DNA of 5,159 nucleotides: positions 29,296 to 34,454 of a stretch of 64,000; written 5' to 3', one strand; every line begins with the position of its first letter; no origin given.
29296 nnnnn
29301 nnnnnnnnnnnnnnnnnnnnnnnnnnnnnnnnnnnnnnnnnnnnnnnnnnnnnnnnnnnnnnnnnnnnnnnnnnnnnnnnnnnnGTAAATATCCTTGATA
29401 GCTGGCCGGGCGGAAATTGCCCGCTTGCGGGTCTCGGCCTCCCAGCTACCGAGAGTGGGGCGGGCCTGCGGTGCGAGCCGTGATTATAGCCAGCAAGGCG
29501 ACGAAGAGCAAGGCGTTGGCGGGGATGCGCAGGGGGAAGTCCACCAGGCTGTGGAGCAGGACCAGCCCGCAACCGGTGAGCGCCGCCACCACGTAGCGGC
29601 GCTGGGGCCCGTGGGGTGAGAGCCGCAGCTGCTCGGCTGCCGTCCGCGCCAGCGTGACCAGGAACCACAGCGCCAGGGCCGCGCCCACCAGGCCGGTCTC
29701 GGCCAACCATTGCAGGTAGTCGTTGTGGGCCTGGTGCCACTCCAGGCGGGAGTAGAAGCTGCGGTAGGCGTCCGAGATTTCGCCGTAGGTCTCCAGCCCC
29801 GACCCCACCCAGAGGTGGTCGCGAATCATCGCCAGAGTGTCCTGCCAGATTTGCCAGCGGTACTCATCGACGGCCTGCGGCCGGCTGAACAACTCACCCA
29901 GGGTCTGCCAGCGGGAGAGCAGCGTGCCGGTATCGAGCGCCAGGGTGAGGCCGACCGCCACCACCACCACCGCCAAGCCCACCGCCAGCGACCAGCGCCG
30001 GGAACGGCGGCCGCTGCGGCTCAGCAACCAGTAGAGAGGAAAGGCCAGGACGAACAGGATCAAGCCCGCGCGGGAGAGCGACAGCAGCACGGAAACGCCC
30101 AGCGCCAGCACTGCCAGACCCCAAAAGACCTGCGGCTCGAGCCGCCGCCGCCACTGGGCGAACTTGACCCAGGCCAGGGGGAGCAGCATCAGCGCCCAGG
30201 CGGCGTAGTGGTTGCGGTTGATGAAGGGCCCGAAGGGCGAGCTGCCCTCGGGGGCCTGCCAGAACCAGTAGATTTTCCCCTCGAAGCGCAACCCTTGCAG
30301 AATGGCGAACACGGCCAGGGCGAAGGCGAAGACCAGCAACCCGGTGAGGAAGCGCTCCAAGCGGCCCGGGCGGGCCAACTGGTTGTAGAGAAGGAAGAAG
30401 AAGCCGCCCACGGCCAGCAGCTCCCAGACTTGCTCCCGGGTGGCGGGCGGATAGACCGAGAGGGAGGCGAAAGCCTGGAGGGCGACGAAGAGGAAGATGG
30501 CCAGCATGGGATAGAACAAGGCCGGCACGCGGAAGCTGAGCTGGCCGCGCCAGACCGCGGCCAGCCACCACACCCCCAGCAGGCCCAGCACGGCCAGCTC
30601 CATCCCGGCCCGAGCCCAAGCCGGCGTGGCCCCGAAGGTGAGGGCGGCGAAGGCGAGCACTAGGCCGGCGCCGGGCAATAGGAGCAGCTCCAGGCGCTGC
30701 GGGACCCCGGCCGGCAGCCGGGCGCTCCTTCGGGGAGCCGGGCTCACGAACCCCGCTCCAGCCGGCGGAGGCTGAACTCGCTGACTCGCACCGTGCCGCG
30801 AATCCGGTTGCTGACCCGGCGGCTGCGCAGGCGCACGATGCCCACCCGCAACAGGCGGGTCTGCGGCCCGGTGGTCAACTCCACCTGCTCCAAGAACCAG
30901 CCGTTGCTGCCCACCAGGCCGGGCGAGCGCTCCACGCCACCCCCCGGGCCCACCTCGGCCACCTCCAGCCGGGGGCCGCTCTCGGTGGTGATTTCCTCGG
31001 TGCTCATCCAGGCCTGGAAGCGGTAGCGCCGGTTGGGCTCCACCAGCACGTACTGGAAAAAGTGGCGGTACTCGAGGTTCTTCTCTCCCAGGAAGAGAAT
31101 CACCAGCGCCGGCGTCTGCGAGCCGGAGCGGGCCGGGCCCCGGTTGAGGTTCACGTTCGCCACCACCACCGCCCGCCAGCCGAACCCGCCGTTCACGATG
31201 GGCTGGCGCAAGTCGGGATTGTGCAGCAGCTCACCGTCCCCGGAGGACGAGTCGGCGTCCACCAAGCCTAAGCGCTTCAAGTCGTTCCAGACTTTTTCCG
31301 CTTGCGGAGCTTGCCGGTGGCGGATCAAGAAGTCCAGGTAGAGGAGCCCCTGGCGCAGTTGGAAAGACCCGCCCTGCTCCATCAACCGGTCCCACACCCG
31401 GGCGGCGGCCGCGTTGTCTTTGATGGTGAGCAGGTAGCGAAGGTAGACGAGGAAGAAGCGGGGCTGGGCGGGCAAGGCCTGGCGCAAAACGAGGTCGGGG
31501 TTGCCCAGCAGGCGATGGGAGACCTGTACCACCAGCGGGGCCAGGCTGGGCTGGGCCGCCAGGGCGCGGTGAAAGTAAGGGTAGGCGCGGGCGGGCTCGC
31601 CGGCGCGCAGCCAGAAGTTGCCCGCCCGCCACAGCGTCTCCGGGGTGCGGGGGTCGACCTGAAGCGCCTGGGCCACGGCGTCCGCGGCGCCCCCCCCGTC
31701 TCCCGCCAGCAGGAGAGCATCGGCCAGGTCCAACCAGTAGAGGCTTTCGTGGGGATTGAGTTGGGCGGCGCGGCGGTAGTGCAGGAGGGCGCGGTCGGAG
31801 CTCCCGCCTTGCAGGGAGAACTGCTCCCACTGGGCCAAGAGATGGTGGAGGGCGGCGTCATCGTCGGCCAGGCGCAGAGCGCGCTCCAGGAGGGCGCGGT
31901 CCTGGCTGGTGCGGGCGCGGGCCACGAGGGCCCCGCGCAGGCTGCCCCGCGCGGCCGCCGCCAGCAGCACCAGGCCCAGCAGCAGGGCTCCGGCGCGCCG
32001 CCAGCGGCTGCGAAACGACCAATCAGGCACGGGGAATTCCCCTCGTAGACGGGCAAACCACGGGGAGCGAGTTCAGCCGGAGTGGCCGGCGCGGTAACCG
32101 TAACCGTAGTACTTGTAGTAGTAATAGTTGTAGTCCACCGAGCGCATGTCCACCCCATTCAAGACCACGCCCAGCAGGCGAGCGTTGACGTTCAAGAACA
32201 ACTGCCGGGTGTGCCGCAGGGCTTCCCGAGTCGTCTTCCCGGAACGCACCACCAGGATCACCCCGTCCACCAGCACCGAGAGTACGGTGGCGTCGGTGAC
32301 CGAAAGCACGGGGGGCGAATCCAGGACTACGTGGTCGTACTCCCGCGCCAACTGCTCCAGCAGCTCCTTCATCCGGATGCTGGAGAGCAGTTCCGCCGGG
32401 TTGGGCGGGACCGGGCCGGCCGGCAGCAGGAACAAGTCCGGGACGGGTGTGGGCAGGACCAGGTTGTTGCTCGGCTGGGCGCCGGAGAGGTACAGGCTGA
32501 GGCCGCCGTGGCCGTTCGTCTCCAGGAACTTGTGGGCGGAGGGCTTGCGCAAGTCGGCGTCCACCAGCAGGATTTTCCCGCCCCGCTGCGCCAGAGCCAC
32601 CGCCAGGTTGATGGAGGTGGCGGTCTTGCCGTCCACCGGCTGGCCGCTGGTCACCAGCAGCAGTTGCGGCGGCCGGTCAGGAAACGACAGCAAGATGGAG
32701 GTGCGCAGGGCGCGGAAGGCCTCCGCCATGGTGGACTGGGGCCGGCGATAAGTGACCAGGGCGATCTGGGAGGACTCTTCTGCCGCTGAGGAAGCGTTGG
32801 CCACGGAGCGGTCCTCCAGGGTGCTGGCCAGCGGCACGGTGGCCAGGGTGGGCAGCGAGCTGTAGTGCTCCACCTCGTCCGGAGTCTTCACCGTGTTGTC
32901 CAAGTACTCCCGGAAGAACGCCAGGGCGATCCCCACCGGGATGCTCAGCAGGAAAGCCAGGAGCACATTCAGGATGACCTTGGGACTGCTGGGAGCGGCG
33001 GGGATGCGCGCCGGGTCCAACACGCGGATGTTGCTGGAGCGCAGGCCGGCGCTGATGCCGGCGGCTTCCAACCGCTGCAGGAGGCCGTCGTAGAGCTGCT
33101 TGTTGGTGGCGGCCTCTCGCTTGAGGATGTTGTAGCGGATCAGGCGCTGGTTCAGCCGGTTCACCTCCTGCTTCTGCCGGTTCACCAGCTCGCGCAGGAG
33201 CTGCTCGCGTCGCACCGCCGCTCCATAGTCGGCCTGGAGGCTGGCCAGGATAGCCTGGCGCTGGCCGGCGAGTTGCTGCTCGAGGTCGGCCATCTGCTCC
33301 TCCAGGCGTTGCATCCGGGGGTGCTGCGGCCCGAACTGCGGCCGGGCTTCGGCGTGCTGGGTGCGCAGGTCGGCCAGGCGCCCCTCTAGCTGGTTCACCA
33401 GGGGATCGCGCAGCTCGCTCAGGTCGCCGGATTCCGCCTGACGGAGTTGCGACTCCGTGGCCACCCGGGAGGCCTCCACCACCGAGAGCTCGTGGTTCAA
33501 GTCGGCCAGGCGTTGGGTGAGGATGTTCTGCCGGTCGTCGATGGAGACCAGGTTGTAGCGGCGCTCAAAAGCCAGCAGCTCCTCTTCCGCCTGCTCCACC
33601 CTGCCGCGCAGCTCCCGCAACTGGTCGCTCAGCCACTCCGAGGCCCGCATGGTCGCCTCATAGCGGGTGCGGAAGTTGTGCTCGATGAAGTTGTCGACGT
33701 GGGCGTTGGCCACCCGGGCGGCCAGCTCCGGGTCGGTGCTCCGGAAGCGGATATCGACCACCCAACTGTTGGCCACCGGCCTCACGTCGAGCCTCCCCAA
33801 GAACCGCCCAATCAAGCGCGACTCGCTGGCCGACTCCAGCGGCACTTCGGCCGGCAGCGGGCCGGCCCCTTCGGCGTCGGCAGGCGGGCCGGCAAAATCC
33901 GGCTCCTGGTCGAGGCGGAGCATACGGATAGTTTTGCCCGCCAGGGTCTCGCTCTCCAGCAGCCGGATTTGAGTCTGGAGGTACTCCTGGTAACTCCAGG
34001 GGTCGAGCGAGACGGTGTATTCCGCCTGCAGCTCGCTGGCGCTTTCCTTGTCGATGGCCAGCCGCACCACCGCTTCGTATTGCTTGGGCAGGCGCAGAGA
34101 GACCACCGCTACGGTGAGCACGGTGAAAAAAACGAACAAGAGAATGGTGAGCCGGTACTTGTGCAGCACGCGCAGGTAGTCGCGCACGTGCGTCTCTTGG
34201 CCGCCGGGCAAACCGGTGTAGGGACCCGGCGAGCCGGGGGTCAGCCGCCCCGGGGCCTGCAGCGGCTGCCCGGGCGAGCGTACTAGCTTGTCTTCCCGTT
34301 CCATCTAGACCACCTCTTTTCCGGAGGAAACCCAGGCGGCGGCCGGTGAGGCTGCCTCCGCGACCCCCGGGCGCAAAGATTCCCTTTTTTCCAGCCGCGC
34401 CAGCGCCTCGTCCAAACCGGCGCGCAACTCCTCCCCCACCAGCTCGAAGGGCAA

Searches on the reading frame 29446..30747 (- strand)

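Call 23: search_protein_families(library=pfam, proteins=[window:29446-30747:-], max_evalue=0.001)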
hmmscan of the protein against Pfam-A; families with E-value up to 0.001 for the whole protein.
window:29446-30747:- (433 aa): 1 family
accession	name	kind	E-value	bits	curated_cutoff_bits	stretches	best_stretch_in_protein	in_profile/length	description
PF04932.20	Wzy_C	-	4.1e-23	82.3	31.7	1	211-359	1-148/149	O-Antigen ligase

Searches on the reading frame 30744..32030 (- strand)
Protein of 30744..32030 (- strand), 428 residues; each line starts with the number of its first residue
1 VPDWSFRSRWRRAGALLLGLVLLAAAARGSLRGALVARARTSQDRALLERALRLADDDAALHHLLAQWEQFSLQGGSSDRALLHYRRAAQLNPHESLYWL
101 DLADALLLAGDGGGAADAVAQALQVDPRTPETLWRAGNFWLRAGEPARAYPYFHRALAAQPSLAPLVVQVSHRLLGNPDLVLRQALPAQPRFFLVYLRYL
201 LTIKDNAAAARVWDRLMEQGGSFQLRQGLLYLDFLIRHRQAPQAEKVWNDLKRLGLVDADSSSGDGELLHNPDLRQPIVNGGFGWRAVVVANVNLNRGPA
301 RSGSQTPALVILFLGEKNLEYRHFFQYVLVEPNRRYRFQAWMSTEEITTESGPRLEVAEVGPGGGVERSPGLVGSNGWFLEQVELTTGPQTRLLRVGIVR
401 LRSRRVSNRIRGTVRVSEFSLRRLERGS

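Call 23: search_protein_families(library=pfam, proteins=[window:30744-32030:-], max_evalue=0.001)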
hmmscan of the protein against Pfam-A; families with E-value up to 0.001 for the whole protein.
window:30744-32030:- (428 aa): 5 families
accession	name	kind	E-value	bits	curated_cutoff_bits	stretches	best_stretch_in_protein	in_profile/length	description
PF07719.23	TPR_2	-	2.1e-08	34.1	27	0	130-162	1-33/34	Tetratricopeptide repeat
PF13428.12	TPR_14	-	2.2e-08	34.4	23.5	0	99-136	4-41/44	Tetratricopeptide repeat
PF13432.12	TPR_16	-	5.9e-05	23.9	32.7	0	100-162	1-63/65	Tetratricopeptide repeat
PF00515.34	TPR_1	-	0.00016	21.8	27.8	0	79-94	18-33/34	Tetratricopeptide repeat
PF13414.12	TPR_11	-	0.00034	20.7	26.8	0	74-107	6-39/42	TPR repeat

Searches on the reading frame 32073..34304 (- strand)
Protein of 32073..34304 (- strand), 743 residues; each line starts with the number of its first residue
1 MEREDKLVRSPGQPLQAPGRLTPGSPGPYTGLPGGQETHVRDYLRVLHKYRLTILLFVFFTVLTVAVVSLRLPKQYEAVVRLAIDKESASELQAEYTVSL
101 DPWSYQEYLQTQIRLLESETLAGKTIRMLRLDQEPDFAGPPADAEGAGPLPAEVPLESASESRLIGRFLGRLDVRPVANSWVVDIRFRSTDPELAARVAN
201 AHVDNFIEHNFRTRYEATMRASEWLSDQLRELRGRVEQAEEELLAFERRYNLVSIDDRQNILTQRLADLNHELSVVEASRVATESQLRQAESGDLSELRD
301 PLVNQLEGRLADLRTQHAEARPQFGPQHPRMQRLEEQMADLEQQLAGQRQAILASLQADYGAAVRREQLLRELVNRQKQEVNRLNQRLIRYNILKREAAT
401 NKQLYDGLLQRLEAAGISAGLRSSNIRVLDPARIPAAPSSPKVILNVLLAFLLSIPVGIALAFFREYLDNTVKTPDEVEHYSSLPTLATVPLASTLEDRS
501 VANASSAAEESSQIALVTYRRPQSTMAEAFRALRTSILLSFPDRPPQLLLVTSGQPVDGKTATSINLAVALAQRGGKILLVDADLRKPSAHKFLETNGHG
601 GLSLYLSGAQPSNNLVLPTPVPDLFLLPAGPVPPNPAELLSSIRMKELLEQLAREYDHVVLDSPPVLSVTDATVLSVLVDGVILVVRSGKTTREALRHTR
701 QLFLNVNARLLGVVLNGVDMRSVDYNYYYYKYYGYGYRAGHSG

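Call 23: search_protein_families(library=pfam, proteins=[window:32073-34304:-], max_evalue=0.001)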
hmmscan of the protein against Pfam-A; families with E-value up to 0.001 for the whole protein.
window:32073-34304:- (743 aa): 6 families
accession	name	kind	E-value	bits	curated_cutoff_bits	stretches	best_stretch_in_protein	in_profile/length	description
PF13614.12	AAA_31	-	1.5e-12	48.2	27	1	559-691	14-152/177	AAA domain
PF13807.11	GNVR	-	2.2e-12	47.1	27.7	1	394-466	9-81/82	G-rich domain on putative tyrosine kinase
PF10609.15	ParA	-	3.3e-11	43.5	27.1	1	548-716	5-173/246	NUBPL iron-transfer P-loop NTPase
PF01656.29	CbiA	-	2.9e-08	34.2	25.4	1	559-720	11-85/125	CobQ/CobB/MinD/ParA nucleotide binding domain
PF02706.20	Wzz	-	7.8e-07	29.8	25.5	1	40-127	5-89/91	Chain length determinant protein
PF09140.17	MipZ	-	2.6e-06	27.4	20.7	1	558-665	12-109/262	ATPase MipZ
